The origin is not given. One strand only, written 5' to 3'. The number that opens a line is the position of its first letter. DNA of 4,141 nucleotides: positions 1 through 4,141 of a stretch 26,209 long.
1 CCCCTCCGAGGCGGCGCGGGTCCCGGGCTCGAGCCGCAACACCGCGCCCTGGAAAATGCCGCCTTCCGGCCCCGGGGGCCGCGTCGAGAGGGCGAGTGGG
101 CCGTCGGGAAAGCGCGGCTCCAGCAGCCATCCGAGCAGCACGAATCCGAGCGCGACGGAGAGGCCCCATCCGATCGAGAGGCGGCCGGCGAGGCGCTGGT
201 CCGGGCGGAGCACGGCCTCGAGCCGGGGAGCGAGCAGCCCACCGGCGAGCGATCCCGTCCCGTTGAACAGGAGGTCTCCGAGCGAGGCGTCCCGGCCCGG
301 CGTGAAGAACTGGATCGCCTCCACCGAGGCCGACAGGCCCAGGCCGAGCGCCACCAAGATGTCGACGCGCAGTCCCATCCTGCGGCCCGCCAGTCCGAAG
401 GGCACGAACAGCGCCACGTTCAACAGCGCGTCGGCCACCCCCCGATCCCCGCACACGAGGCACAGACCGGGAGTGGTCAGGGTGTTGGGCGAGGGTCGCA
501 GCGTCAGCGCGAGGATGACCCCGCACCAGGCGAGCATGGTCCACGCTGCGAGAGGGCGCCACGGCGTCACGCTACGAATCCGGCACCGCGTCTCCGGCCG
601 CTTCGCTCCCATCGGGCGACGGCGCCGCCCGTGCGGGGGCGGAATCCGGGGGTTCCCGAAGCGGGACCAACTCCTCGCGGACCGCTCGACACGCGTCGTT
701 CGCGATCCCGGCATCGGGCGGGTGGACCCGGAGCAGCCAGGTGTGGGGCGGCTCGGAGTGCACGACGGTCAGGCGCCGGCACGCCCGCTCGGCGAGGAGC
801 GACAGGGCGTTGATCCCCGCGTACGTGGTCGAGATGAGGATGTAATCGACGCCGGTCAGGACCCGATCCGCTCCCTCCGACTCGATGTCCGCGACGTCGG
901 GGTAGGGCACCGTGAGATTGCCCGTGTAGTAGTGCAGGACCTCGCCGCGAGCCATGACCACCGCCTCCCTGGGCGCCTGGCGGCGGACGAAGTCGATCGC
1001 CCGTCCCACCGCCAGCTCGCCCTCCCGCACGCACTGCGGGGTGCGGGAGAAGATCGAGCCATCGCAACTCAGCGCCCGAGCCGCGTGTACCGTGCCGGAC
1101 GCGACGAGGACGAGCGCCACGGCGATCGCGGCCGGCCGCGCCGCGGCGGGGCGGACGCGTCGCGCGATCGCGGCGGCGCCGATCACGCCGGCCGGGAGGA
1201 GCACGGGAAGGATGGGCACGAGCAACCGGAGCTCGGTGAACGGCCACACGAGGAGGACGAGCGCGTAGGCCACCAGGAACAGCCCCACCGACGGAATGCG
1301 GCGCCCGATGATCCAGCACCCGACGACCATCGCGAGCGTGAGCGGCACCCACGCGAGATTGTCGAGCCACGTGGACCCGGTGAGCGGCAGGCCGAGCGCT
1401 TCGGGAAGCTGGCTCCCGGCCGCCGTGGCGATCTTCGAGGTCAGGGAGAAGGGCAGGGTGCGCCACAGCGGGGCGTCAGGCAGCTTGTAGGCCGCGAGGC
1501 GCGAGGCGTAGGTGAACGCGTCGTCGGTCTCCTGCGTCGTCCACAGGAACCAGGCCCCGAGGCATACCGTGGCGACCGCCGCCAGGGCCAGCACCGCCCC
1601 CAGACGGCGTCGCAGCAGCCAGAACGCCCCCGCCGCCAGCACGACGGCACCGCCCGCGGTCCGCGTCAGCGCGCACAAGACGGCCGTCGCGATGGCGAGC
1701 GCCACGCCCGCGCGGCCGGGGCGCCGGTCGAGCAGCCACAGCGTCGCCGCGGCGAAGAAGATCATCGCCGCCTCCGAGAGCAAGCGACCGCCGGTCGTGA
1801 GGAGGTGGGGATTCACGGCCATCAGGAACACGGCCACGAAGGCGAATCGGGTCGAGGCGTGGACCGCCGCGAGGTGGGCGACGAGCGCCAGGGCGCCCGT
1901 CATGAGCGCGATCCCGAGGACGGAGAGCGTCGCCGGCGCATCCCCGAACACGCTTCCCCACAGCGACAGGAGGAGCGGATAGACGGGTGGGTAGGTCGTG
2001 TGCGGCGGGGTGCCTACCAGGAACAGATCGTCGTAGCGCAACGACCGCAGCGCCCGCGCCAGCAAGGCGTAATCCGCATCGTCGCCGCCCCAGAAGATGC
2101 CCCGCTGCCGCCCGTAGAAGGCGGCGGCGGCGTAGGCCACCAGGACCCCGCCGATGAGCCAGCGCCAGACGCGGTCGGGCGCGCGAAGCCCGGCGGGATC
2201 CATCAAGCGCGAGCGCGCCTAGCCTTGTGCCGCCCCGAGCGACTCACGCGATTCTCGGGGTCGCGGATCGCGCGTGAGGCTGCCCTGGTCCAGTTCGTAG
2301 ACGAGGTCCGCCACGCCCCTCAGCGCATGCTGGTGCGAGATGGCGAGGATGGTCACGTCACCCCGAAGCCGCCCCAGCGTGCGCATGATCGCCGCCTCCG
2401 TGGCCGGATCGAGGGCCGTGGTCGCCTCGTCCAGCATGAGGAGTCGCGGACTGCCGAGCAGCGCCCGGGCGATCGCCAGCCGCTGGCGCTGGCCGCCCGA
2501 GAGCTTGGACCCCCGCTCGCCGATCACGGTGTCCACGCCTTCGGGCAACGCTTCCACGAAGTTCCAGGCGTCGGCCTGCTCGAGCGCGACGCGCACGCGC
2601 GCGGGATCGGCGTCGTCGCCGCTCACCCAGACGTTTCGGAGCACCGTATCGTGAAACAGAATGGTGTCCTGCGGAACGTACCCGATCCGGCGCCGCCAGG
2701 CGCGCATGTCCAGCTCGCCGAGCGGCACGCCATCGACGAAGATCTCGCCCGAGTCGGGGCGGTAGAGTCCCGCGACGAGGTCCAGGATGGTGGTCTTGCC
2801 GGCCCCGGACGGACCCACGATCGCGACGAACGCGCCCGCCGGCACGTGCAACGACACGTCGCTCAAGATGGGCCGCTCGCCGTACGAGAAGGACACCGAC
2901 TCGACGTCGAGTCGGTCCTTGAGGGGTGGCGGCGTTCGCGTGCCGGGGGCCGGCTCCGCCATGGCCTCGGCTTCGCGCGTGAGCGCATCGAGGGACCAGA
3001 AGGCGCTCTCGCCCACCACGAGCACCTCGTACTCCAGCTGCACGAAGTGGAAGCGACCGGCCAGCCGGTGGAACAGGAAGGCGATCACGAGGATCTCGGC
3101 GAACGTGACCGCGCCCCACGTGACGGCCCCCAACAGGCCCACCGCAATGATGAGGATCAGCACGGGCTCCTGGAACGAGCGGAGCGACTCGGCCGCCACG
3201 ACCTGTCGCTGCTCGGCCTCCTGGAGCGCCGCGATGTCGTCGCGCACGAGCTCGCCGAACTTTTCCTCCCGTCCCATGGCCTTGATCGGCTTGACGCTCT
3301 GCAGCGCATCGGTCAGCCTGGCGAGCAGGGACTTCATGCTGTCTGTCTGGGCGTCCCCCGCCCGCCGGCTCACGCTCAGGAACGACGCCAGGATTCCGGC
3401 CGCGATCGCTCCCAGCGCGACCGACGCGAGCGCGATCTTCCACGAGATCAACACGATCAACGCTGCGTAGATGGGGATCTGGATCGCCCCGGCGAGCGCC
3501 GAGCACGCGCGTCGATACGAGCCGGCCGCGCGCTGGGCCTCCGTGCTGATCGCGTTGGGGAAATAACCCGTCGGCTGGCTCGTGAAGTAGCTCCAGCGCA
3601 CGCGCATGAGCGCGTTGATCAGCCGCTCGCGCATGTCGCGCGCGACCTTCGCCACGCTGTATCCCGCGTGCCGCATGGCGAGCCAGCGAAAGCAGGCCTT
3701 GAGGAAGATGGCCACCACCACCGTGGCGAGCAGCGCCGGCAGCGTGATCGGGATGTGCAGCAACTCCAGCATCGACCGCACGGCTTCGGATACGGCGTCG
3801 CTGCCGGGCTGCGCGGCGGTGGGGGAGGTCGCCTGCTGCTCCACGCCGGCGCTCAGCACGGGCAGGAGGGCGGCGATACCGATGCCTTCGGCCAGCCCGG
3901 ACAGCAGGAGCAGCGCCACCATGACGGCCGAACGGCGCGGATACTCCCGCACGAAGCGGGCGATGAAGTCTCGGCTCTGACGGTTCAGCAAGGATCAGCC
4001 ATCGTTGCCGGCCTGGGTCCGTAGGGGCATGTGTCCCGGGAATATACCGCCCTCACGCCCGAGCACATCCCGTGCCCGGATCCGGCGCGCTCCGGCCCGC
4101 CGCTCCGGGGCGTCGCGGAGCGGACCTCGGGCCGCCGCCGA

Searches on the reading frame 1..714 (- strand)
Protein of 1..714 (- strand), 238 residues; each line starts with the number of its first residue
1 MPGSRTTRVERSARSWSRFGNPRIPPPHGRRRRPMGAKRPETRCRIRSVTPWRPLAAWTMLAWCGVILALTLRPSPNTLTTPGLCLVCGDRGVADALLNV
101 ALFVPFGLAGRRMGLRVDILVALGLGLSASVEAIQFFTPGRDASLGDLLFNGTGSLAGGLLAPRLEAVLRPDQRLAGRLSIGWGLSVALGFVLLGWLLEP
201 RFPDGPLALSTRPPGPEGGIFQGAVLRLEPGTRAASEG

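Call 6: search_protein_families(library=pfam, proteins=[window:1-714:-], max_evalue=0.01)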
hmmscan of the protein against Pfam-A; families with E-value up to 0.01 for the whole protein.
window:1-714:- (238 aa): 1 family
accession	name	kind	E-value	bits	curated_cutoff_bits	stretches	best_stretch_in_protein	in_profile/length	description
PF04892.17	VanZ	-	4.3e-11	44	30.1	1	96-162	55-122/126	VanZ like family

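Call 35: search_protein_families(library=pfam, proteins=[window:1-714:-], max_evalue=1)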
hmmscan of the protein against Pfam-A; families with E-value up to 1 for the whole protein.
window:1-714:- (238 aa): 1 family
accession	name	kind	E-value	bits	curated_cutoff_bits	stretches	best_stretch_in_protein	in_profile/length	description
PF04892.17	VanZ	-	4.3e-11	44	30.1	1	96-162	55-122/126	VanZ like family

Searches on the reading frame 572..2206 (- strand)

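Call 6: search_protein_families(library=pfam, proteins=[window:572-2206:-], max_evalue=0.01)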
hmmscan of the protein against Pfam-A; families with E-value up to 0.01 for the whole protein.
window:572-2206:- (544 aa): 0 families

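Call 8: search_protein_families(library=ncbifam, proteins=[window:572-2206:-], max_evalue=0.001)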
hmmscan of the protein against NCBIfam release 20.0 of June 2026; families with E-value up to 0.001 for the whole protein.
window:572-2206:- (544 aa): 0 families

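Call 35: search_protein_families(library=pfam, proteins=[window:572-2206:-], max_evalue=1)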
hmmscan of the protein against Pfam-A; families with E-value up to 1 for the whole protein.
window:572-2206:- (544 aa): 1 family
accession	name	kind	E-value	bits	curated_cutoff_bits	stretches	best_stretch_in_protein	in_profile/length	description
PF05510.18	Sarcoglycan_2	-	0.12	12.7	24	0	219-248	18-45/95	Sarcoglycan alpha/epsilon N-terminal domain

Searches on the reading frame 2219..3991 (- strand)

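Call 5: search_protein_families(library=pfam, proteins=[window:2219-3991:-], max_evalue=0.01)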
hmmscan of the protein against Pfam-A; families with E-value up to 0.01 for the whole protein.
window:2219-3991:- (590 aa): 12 families
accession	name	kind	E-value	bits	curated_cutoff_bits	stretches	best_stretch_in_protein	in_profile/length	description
PF00005.33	ABC_tran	-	6e-35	121.3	25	1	376-525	1-137/137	ABC transporter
PF00664.28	ABC_membrane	-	1.6e-17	64.6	28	1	87-308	43-268/274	ABC transporter transmembrane region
PF13304.12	AAA_21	-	4.8e-07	30.6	27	0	388-409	1-22/304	AAA domain, putative AbiEii toxin, Type IV TA system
PF02463.25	SMC_N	-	4.7e-05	23.3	40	0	496-566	136-210/220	RecF/RecN/SMC N terminal domain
PF09818.15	ABC_ATPase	-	0.0012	18.3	23.2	0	467-528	129-189/283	P-loop domain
PF13555.12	AAA_29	-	0.0014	18.8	27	1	385-409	22-45/61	P-loop containing region of AAA domain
PF13481.12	AAA_25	-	0.0023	18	27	0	380-403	27-50/195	AAA domain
PF13401.12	AAA_22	-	0.0029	18.4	27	0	387-488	6-60/130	AAA domain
PF13558.12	SbcC_Walker_B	-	0.0037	17.9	27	0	490-539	26-88/90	SbcC/RAD50-like, Walker B motif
PF13191.12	AAA_16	-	0.0051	17.8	32.6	0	387-542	25-158/167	AAA ATPase domain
PF13604.12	AAA_30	-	0.0068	16.6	27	0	388-416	20-48/191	AAA domain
PF13476.12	AAA_23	-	0.0095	17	27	0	388-405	21-38/201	AAA domain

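Call 8: search_protein_families(library=ncbifam, proteins=[window:2219-3991:-], max_evalue=0.001)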
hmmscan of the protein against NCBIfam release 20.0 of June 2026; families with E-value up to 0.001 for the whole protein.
window:2219-3991:- (590 aa): 187 families (the best 25 are shown)
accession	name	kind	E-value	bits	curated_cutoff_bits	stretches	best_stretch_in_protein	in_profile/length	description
NF045513.1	HepA_fam_ABC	equivalog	2.6e-91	306.9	725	1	5-572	20-586/610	heterocyst formation ABC transporter subunit HepA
TIGR02203.1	MsbA_lipidA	equivalog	2.9e-75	253.9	602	1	80-572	53-546/572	lipid A export permease/ATP-binding protein MsbA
TIGR02857.1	CydD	equivalog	4e-72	243.9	435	2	332-565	295-527/529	thiol reductant ABC exporter subunit CydD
TIGR02204.1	MsbA_rel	hypoth_equivalog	2.2e-69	234.7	780.4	1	87-572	63-552/576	ABC transporter, permease/ATP-binding protein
TIGR03796.1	NHLM_micro_ABC1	equivalog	8.1e-65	219.3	853.3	1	85-572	194-689/710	NHLP family bacteriocin export ABC transporter peptidase/permease/ATPase subunit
TIGR03797.1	NHLM_micro_ABC2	equivalog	4.2e-64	217.2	709.4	1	86-573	181-663/686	NHLP bacteriocin export ABC transporter permease/ATPase subunit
TIGR03375.1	type_I_sec_LssB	subfamily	1.2e-63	215.5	693.1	1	85-575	189-682/696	type I secretion system permease/ATPase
TIGR02868.1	CydC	equivalog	2.3e-63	214.7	329.05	1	118-554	86-529/530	thiol reductant ABC exporter subunit CydC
TIGR01846.1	type_I_sec_HlyB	subfamily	6e-63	213.2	725.55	1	88-573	183-670/694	type I secretion system permease/ATPase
NF010178.0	PRK13657.1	equivalog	3.3e-62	210.8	733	1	167-573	139-548/588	glucan ABC transporter ATP-binding protein/ permease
TIGR00958.1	3a01208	subfamily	1.5e-60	205.3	874.6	1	110-573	226-692/711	antigen peptide transporter 2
NF050066.1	LPSTprtrPglK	equivalog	1.1e-58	199.1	1000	1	120-570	108-558/558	BC-type lipopolysaccharide transporter PglK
NF008381.0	PRK11176.1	equivalog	2.4e-58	197.9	867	2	350-573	331-557/582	lipid A ABC transporter ATP-binding protein/permease MsbA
TIGR01842.1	type_I_sec_PrtD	subfamily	4e-58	197.3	510.15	1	165-573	122-532/544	type I secretion system permease/ATPase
NF052233.1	CphA_assoc_ABC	equivalog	6.8e-57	193.3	880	1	88-572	233-720/766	cyanophycin metabolism-associated ABC transporter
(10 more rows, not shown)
